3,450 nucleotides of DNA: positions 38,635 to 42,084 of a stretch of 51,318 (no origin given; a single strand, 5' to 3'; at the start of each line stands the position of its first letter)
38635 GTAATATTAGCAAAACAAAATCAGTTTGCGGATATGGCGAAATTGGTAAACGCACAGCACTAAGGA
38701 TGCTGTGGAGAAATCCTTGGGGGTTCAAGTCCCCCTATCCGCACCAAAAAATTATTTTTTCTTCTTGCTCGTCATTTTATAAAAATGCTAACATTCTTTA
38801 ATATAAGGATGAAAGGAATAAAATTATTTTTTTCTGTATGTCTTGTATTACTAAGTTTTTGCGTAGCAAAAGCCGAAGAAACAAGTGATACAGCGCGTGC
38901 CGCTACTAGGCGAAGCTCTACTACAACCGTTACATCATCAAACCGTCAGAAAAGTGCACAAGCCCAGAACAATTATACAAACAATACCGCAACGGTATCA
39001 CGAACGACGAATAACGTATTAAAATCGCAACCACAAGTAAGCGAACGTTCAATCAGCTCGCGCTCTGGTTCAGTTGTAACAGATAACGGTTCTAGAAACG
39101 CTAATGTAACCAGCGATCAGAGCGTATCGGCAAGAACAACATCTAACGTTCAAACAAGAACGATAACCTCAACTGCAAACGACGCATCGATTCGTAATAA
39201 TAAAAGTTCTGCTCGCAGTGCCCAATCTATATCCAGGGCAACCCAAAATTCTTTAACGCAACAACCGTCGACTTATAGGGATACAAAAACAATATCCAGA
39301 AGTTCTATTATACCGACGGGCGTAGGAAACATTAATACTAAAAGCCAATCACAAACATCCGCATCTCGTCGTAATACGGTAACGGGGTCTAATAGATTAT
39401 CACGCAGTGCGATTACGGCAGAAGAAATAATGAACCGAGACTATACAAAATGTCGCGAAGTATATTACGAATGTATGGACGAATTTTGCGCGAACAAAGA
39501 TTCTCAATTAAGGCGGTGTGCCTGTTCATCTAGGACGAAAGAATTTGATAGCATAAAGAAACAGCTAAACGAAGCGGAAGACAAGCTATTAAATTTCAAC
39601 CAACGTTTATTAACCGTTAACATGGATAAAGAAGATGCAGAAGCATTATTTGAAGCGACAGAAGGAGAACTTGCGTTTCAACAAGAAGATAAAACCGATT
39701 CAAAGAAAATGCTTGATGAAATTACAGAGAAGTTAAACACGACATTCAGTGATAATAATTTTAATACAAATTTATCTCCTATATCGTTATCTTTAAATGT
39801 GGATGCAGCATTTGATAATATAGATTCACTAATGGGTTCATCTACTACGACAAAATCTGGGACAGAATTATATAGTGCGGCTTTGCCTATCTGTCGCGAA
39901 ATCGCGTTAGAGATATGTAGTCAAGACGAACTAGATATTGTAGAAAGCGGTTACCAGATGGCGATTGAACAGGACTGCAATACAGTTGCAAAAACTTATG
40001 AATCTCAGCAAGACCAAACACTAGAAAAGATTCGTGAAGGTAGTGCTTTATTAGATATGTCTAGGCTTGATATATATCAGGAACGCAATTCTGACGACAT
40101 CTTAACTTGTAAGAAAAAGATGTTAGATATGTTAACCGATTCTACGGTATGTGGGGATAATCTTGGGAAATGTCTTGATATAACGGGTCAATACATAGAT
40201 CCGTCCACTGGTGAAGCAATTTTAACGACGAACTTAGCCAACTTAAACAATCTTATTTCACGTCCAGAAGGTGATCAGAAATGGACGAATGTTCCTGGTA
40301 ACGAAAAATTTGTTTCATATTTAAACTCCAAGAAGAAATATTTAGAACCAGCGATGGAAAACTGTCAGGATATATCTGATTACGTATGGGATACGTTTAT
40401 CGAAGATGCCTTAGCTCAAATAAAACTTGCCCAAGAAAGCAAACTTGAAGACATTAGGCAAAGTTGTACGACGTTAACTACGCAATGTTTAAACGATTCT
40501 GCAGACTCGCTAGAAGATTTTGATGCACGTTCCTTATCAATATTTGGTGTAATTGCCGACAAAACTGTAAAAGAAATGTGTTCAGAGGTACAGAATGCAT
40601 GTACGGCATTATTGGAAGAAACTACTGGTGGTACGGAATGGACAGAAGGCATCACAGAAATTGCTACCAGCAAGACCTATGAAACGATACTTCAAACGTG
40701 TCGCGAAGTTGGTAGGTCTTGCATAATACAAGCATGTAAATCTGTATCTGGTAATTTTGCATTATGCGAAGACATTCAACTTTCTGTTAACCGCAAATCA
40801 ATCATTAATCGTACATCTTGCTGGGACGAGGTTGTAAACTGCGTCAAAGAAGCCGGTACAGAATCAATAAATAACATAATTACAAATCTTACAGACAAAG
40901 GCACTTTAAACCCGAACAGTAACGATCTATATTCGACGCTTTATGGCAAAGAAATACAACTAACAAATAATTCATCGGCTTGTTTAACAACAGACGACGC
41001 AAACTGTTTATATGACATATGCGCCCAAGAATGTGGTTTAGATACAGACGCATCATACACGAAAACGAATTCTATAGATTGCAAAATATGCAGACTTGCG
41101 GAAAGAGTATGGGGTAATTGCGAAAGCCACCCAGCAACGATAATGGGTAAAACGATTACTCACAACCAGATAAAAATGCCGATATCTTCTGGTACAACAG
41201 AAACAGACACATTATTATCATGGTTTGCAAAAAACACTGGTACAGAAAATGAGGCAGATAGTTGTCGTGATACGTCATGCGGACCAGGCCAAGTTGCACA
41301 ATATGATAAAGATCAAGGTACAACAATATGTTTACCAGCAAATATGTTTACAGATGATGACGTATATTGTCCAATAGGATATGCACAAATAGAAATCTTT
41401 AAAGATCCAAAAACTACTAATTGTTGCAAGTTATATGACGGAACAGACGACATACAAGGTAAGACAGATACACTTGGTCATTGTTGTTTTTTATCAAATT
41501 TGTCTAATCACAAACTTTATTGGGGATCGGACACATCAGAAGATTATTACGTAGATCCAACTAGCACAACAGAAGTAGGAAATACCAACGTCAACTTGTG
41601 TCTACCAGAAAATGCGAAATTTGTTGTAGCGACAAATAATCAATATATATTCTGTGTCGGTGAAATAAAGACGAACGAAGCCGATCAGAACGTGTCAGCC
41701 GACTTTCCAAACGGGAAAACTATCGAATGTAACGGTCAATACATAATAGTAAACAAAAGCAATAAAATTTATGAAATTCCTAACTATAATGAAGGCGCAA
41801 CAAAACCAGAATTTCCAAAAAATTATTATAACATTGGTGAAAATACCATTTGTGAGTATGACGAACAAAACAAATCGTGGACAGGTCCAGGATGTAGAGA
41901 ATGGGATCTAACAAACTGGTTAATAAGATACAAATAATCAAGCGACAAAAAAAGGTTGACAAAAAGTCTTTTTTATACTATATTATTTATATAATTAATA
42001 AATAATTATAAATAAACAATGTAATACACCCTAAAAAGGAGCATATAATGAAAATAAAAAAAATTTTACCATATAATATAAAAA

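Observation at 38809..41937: Giant Cys-rich secreted protein defining an unplaced family signature shared with the 3759-4757 ORF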

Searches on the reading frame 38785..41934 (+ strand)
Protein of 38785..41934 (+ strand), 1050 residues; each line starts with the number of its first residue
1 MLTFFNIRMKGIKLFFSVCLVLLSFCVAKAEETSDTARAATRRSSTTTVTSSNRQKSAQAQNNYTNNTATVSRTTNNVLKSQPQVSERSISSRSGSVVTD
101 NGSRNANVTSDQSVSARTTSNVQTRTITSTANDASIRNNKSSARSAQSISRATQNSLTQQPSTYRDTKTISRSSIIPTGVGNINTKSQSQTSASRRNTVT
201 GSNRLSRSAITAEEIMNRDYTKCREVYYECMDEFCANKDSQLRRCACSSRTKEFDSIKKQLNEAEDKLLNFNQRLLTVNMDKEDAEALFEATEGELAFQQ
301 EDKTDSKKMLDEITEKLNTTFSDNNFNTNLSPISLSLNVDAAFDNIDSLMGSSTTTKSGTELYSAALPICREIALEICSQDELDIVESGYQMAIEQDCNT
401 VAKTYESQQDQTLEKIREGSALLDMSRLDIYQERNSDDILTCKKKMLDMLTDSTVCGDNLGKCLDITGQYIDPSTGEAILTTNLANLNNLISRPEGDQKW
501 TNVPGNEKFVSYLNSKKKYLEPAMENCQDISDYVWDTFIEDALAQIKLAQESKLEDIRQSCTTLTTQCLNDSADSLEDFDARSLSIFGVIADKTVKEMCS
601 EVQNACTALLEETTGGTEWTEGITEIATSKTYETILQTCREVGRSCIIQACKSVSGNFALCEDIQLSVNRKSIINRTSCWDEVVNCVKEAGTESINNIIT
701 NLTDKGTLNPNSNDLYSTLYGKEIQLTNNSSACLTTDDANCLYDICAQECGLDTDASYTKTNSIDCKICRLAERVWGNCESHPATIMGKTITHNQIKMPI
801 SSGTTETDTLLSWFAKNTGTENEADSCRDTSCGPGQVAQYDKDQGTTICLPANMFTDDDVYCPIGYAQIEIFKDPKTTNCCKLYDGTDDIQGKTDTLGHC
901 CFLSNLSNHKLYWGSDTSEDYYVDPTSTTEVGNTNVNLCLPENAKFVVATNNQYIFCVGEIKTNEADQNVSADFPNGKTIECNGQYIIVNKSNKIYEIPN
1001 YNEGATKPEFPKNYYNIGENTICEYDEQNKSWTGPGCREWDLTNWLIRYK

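Call 7: search_protein_families(library=pfam, proteins=[window:38785-41934:+], max_evalue=1)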
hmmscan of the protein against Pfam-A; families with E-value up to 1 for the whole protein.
window:38785-41934:+ (1050 aa): 0 families

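Call 8: search_protein_families(library=ncbifam, proteins=[window:38785-41934:+], max_evalue=1)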
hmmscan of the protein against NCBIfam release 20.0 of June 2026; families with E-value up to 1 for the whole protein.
window:38785-41934:+ (1050 aa): 3 families
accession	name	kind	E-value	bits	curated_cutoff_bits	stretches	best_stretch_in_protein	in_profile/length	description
NF053632.1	heli_RadD_YejH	equivalog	2.6e-05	22.7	720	1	711-782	327-398/573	DNA repair helicase RadD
NF047351.1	lipase_YSIRK_Sa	exception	0.3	9.3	650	1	22-320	25-303/704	YSIRK-targeted triacylglycerol lipase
NF000734.0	PRK00043.1-5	equivalog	0.37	10.4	252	1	374-429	46-102/201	thiamine phosphate synthase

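Call 82: search_protein_families(library=phrogs, proteins=[window:38809-41934:+], max_evalue=0.01)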
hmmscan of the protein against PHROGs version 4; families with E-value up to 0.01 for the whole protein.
window:38809-41934:+ (1042 aa): 0 families

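Call 83: search_protein_families(library=padloc, proteins=[window:38809-41934:+], max_evalue=0.01)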
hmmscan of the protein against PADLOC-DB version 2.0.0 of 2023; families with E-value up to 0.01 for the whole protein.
window:38809-41934:+ (1042 aa): 0 families

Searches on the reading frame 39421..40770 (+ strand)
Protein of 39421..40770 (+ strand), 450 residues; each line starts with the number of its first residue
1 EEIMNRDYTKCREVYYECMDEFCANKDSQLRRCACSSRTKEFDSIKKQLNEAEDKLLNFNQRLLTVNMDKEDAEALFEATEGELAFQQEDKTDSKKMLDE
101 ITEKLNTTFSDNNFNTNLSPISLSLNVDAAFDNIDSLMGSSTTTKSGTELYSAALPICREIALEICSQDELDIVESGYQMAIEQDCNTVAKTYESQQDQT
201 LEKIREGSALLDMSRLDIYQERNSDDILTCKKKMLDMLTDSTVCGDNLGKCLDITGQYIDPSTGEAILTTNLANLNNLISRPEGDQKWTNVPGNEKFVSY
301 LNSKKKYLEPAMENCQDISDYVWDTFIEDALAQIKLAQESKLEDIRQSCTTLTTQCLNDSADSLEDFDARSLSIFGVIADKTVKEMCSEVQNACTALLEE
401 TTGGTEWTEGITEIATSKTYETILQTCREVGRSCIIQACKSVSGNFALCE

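Call 59: predict_structure(alignment_id=A3)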
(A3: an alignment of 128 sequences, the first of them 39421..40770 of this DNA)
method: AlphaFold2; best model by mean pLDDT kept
length: 450 residues; sequences in the alignment: 128
mean_pLDDT: 87.2   pTM: 0.69
mean pLDDT of the five models: 87.2, 85.7, 84.9, 84.7, 84.2
residues with pLDDT >= 90: 283; 70-90: 116; 50-70: 23; < 50: 28
segments of 3 or more residues with pLDDT < 50: 109-135
pLDDT, mean of each block of 10 residues (from residue 1): 71 96 90 95 95 94 88 84 75 79 67 42 40 51 88 95 93 95 96 96 95 95 97 97 96 97 95 97 97 97 97 97 98 98 95 92 87 79 92 92 85 86 85 82 66
secondary structure, 60 per line:
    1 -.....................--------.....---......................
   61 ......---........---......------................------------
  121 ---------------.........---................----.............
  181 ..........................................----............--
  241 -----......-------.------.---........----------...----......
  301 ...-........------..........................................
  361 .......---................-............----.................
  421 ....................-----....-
elements in order: H2-22 H31-35 H39-66 H70-77 H81-86 H93-108 H136-144 H148-163 H168-222 H227-238 H246-251 H270-277 H295-303 H305-312 H319-367 H371-386 H388-399 H404-440 H446-449
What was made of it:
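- On Chlamydial OmcB-type cysteine-rich OMP: The predicted structure of the conserved part is all-alpha (call 59).
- Closest known: Chlamydial cysteine-rich envelope proteins OmcB/OmcA of the outer membrane complex. Different: The conserved part here is an all-alpha rod (call 59), not beta-rich repeats.
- The helical region gives a confident model, pLDDT 87.2 and pTM 0.69 (call 59).
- Tried and rejected: The rerun with the diverse alignment fixed this (call 59).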

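Call 62: fold_search(model_id=the predicted structure, library=pdb)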
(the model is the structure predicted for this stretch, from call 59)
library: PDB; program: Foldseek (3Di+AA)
matches with E <= 10: 14; with E <= 0.001: 0
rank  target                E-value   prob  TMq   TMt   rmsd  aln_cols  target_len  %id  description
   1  7ung_B1               4.0e+00  0.04  0.11  0.13  49.1       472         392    9  48-nm repeat of the human respiratory doublet microtubule (released 2022-10-05)
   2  6tpi_A                5.6e+00  0.04  0.09  0.10  36.3       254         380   13  EnvC bound to the FtsX periplasmic domain (released 2020-11-04)
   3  8j07_8L               6.4e+00  0.02  0.11  0.13  48.4       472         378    8  96nm repeat of human respiratory doublet microtubule and associated axonemal complexes (released 2023-07-26)
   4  9mvz_D                6.7e+00  0.02  0.11  0.06  40.8       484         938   12  Tripartite complex of MmpL5-S5-AcpM from Mycolicibacterium smegmatis (released 2025-07-30)
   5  8i7o_A2               7.4e+00  0.04  0.14  0.17  32.4       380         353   12  In situ structure of axonemal doublet microtubules in mouse sperm with 16-nm repeat (released 2023-10-11)
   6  8i7r_F2               7.7e+00  0.02  0.11  0.12  49.9       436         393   10  In situ structure of axonemal doublet microtubules in mouse sperm with 48-nm repeat (released 2023-10-11)
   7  7ung_B3               8.0e+00  0.02  0.11  0.14  48.5       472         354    9  48-nm repeat of the human respiratory doublet microtubule (released 2022-10-05)
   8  9fqr_EB               8.4e+00  0.05  0.16  0.20  33.2       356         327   12  96-nm repeat of axonemal doublet microtubules from bovine sperm (released 2025-03-26)
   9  8j07_8P               8.4e+00  0.02  0.11  0.14  49.1       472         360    9  96nm repeat of human respiratory doublet microtubule and associated axonemal complexes (released 2023-07-26)
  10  8j07_8M               8.4e+00  0.02  0.11  0.13  48.9       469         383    9  96nm repeat of human respiratory doublet microtubule and associated axonemal complexes (released 2023-07-26)
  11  8j07_8N               8.4e+00  0.02  0.11  0.13  48.3       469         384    8  96nm repeat of human respiratory doublet microtubule and associated axonemal complexes (released 2023-07-26)
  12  7ung_B2               8.4e+00  0.02  0.11  0.13  49.0       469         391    9  48-nm repeat of the human respiratory doublet microtubule (released 2022-10-05)
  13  6ro1_A                8.8e+00  0.02  0.11  0.08  22.1       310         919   12  X-ray crystal structure of the MTR4 NVL complex (released 2019-07-03)
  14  8iyj_B1               9.6e+00  0.02  0.11  0.13  48.7       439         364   11  Cryo-EM structure of the 48-nm repeat doublet microtubule from mouse sperm (released 2023-07-05)
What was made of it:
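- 39421..40770 (+): Conserved all-alpha region (core 1-450). Long helices at 168-222, 319-367 and 404-440; disordered loop at 109-135. This is the part shared by all large-type members of the superfamily. No Foldseek neighbour in PDB (call 62).
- On Any protein of known 3-D structure: Foldseek of the pLDDT-87 helical model: best E 4, TM about 0.1 (call 62).
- Closest known: N-terminal disulfide knot followed by coiled coil. Different: Foldseek finds no fibrinogen match (call 62).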
